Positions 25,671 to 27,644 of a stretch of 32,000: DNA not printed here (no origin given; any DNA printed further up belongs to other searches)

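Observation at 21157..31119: Ten-gene multi-UbiD (prFMN) operon resembling phenylphosphate / benzene / naphthalene carboxylase loci, with a different subunit set and no phenylphosphate synthase in the window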

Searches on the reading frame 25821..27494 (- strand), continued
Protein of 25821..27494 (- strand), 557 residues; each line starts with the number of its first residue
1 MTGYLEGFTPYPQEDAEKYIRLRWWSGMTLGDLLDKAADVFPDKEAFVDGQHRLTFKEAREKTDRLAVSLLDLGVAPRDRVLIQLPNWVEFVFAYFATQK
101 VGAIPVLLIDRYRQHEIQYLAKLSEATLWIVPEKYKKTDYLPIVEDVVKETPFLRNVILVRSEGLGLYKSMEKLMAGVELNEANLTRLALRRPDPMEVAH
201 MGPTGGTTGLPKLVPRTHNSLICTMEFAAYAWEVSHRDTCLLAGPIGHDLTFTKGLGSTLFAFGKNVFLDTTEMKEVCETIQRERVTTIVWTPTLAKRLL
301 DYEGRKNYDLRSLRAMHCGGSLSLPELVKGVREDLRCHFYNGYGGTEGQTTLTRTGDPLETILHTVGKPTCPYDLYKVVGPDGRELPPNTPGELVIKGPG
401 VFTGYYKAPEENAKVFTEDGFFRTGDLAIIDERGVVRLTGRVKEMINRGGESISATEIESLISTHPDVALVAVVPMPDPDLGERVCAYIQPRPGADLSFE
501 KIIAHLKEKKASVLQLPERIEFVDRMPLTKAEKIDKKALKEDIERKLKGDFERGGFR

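Call 44: search_solved_structures(query=window:25821-27494:-, max_evalue=1e-95, show_alignments=2)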
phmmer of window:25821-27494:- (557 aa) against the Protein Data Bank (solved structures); distinct sequences matched with E-value up to 1e-95: 2.
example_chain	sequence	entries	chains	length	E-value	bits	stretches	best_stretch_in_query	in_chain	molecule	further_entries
1md9_A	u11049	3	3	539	6.6e-104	351.6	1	5-552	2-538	2,3-dihydroxybenzoate-AMP ligase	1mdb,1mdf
5wm2_A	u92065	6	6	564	1.9e-99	336.9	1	4-548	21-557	Salicylate-AMP ligase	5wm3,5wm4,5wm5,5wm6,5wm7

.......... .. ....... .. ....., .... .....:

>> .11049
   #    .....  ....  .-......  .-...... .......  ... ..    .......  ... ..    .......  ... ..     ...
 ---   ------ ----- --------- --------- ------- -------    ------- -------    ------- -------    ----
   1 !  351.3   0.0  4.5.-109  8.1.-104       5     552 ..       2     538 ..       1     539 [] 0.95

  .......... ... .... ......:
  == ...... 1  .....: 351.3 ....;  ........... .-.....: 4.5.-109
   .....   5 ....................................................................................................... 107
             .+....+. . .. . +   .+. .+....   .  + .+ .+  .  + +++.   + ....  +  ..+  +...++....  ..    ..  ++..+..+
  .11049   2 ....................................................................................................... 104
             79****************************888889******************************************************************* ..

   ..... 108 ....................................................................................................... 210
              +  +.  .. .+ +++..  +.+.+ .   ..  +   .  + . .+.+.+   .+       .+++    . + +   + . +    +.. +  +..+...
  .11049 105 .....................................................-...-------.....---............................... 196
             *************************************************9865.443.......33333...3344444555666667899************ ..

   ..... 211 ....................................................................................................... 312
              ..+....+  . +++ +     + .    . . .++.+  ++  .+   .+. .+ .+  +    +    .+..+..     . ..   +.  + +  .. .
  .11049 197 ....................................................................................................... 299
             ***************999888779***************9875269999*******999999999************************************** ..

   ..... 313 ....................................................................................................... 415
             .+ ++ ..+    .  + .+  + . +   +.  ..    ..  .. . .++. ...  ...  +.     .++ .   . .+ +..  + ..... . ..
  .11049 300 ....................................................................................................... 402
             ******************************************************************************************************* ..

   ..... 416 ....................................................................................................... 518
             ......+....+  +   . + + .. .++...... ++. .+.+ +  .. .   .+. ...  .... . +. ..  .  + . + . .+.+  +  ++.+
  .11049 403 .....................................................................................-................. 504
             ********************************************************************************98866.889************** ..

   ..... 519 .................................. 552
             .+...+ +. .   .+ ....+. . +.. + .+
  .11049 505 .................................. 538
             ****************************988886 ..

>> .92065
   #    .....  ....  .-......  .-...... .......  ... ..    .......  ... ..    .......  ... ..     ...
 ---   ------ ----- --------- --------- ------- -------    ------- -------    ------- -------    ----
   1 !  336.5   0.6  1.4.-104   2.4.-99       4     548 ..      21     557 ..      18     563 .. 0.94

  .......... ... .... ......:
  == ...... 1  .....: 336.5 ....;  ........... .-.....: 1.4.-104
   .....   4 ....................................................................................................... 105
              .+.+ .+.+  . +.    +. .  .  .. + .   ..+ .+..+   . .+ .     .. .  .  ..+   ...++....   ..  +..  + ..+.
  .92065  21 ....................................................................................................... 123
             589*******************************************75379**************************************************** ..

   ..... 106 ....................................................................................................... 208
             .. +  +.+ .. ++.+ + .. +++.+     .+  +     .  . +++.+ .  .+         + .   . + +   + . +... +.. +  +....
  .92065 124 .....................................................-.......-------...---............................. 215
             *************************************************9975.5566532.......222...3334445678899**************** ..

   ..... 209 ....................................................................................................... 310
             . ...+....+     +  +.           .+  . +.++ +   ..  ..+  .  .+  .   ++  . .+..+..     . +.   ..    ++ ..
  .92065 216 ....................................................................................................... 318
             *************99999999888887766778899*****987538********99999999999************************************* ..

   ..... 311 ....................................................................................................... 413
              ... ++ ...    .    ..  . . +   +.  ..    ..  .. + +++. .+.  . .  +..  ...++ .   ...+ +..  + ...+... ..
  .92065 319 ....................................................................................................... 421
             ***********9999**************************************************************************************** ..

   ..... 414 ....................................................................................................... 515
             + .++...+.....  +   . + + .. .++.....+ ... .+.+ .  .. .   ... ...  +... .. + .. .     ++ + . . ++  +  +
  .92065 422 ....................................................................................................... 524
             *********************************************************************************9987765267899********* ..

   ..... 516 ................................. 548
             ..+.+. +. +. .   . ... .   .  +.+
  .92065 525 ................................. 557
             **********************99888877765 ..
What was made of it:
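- Closest known: DhbE/EntE aryl-acid adenylating enzymes of siderophore synthesis. Different: The specificity residues N235, Y236 and S240 are not kept (call 44).
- The ligase has Asp where DhbE has the Asn that binds the ortho substituent (call 44).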

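Call 53: find_related_loci(query=window:25821-27494:-, collection=metagenome_contigs, flank=10000)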
Query window:25821-27494:- (557 aa) in metagenome_contigs; peptide patterns used: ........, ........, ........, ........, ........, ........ (x = any residue, [..] = any of these).
337 stretches matched a pattern; 112 encode a relative of the query (tblastn E <= 1e-3); the best 80 are kept; 80 distinct loci.
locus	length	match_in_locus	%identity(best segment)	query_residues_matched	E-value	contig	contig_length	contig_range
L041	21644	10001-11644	81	1-548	0e+0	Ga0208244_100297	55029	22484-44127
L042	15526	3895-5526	81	1-544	0e+0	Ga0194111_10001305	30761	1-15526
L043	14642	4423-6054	81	1-544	0e+0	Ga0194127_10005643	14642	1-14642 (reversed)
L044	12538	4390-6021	81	1-544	0e+0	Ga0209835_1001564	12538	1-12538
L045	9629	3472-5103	79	1-544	0e+0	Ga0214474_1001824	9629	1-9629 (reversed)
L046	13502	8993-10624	79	1-544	0e+0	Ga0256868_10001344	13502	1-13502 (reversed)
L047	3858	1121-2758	77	1-546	0e+0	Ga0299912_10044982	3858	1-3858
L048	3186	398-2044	77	1-549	0e+0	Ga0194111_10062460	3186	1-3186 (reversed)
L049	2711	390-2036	76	1-549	0e+0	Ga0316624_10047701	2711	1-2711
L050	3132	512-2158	76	1-549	0e+0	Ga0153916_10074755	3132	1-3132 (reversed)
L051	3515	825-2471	75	1-549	0e+0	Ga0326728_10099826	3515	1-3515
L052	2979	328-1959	73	5-548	0e+0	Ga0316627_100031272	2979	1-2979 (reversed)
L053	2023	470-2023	76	1-518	0e+0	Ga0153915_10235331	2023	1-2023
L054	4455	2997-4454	79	1-486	0e+0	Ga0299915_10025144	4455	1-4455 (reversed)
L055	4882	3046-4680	70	5-549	0e+0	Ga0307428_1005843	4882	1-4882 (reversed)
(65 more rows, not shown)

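Call 56: search_protein_families(library=ncbifam, proteins=[L046:3533-5386:-, L046:2397-3476:-, L046:908-2263:-], max_evalue=0.00001)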
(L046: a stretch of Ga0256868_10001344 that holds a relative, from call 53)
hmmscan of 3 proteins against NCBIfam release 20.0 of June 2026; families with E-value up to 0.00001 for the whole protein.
L046:3533-5386:- (617 aa): 24 families
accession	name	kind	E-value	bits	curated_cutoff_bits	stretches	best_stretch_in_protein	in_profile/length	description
NF006153.0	PRK08296.1-5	subfamily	7.3e-250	830.5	578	1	5-615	2-608/608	hypothetical protein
NF006151.0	PRK08296.1-3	equivalog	1.6e-164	548.8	693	1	5-613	4-603/604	hypothetical protein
NF006152.0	PRK08296.1-4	equivalog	2.7e-160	534.7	723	1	8-613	3-608/609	hypothetical protein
NF006150.0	PRK08296.1-2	subfamily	7.9e-155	516.6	650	1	5-614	3-606/633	hypothetical protein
NF004878.0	PRK06241.1-3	subfamily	1.5e-27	96.1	945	1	511-614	788-890/891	phosphoenolpyruvate synthase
NF004877.0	PRK06241.1-2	subfamily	3.3e-27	95.2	866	1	511-613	767-868/869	phosphoenolpyruvate synthase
NF005057.0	PRK06464.1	equivalog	3.3e-27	94.9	598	1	509-611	356-461/798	phosphoenolpyruvate synthase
NF006149.0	PRK08296.1-1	equivalog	4.5e-27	94.7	730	1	386-613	347-567/568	hypothetical protein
NF052631.1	prodigiosin_PigC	equivalog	2.8e-26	91.7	1300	1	507-612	775-881/883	prodigiosin ligase PigC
NF004880.0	PRK06241.2-1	equivalog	6.3e-26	90.6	972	1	511-613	736-837/837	phosphoenolpyruvate synthase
NF004879.0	PRK06241.1-4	equivalog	6.7e-26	90.7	976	1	510-613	766-868/868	phosphoenolpyruvate synthase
NF041857.1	RIF_Ptrans_rph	equivalog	1.2e-25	90.1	999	1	511-613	763-864/864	rifamycin-inactivating phosphotransferase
NF052632.1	undecylprod_RedH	equivalog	1.6e-25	89.3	1350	1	496-614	759-879/880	undecylprodigiosin ligase RedH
TIGR01418.1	PEP_synth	equivalog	3e-25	88.7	739.75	1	510-610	353-456/784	pyruvate, water dikinase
NF000283.1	RPH_KJ151292.1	equivalog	3.9e-19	68.4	1700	1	511-613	763-864/865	rifamycin-inactivating phosphotransferase Rph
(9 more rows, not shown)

L046:2397-3476:- (359 aa): 15 families
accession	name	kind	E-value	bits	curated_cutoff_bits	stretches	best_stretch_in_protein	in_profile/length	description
NF005057.0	PRK06464.1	equivalog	1.3e-99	334.3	598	1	3-331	5-344/798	phosphoenolpyruvate synthase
TIGR01418.1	PEP_synth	equivalog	1.1e-96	325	739.75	1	5-334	2-341/784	pyruvate, water dikinase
NF004878.0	PRK06241.1-3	subfamily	2.7e-69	234.2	945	1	3-321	3-310/891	phosphoenolpyruvate synthase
NF052631.1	prodigiosin_PigC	equivalog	4.6e-66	223.3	1300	1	12-332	9-307/883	prodigiosin ligase PigC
NF004877.0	PRK06241.1-2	subfamily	7.1e-66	223.1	866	1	1-320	1-310/869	phosphoenolpyruvate synthase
NF041857.1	RIF_Ptrans_rph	equivalog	1.6e-64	218.7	999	1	4-320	2-308/864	rifamycin-inactivating phosphotransferase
NF052632.1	undecylprod_RedH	equivalog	3.3e-61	207.3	1350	1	10-325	8-296/880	undecylprodigiosin ligase RedH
NF004881.0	PRK06241.2-2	equivalog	6.1e-59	200.1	883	1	16-321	16-309/898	phosphoenolpyruvate synthase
NF004879.0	PRK06241.1-4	equivalog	1.4e-57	195.5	976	1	1-321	1-311/868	phosphoenolpyruvate synthase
NF004883.0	PRK06241.2-4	equivalog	2.5e-46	158.3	1063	1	17-321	30-326/928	phosphoenolpyruvate synthase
NF000283.1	RPH_KJ151292.1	equivalog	1.2e-43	149.5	1700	1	5-320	6-311/865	rifamycin-inactivating phosphotransferase Rph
NF004880.0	PRK06241.2-1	equivalog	1.1e-36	126.2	972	1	19-228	18-219/837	phosphoenolpyruvate synthase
TIGR01828.1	pyru_phos_dikin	equivalog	3.5e-18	65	843.45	1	4-82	3-78/865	pyruvate, phosphate dikinase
NF004882.0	PRK06241.2-3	equivalog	1.4e-16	59.8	850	1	12-243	5-222/827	phosphoenolpyruvate synthase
NF004531.0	PRK05878.1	equivalog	5e-14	51.8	456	0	149-230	167-252/534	pyruvate, phosphate dikinase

L046:908-2263:- (451 aa): 2 families
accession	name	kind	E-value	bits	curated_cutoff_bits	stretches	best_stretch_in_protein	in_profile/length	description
NF011933.0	PRK15404.1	subfamily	1.3e-14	54.1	477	0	361-423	303-365/370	high-affinity branched-chain amino acid ABC transporter substrate-binding protein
TIGR03407.1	urea_ABC_UrtA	exception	7.6e-07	28.3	492.75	0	251-420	174-341/361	urea ABC transporter substrate-binding protein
